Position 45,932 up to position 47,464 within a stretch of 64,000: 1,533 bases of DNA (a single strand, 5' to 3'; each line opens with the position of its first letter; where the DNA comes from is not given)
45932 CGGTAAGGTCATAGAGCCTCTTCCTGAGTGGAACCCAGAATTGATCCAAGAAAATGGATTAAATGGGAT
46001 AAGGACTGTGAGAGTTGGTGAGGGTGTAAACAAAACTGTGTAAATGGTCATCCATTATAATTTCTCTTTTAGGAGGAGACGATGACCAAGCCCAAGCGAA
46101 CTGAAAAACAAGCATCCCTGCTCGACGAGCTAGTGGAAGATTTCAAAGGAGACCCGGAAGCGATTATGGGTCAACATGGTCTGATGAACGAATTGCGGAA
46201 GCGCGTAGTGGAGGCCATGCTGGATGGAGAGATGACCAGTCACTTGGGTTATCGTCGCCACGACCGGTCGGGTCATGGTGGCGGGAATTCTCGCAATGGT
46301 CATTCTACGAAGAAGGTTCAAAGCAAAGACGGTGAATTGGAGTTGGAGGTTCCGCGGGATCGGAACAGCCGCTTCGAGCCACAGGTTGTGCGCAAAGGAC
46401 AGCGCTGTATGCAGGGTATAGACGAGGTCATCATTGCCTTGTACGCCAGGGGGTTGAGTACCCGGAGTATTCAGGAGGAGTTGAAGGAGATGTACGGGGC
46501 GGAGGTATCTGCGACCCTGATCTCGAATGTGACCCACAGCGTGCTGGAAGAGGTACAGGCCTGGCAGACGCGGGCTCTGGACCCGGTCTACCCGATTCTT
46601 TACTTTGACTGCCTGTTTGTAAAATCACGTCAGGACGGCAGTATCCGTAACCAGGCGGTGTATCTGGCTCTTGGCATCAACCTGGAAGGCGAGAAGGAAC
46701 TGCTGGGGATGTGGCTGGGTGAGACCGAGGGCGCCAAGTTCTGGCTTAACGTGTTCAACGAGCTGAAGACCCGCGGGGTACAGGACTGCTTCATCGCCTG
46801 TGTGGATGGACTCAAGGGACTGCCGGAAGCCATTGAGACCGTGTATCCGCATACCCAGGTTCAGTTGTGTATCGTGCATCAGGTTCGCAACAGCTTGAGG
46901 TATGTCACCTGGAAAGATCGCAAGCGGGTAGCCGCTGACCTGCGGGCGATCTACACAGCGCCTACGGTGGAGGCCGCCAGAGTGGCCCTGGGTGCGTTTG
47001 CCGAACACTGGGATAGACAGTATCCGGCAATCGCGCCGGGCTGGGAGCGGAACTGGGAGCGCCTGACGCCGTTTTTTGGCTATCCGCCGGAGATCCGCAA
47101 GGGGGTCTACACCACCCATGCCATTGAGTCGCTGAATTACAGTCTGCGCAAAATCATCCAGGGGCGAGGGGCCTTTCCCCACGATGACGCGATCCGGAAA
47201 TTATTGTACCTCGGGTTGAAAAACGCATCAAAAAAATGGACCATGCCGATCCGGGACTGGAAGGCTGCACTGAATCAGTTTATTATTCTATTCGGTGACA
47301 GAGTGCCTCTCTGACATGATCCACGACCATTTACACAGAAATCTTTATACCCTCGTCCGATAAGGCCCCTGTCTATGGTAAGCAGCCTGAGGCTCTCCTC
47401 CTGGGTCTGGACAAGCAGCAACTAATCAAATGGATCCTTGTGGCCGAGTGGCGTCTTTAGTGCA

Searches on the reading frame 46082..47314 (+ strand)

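Call 13: search_protein_families(library=padloc, proteins=[window:46082-47314:+], max_evalue=0.001)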
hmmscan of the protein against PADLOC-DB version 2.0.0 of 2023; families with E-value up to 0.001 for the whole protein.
window:46082-47314:+ (410 aa): 0 families

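Call 46: search_protein_families(library=pfam, proteins=[window:46082-47314:+], max_evalue=0.001)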
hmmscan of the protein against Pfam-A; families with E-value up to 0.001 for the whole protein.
window:46082-47314:+ (410 aa): 2 families
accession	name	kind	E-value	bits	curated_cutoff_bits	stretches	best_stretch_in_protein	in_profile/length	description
PF00872.24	Transposase_mut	-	8.2e-116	387.4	21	1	24-387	15-377/379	Transposase, Mutator family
PF10551.15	MULE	-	2.8e-05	24.9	27.6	1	191-270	15-99/99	MULE transposase domain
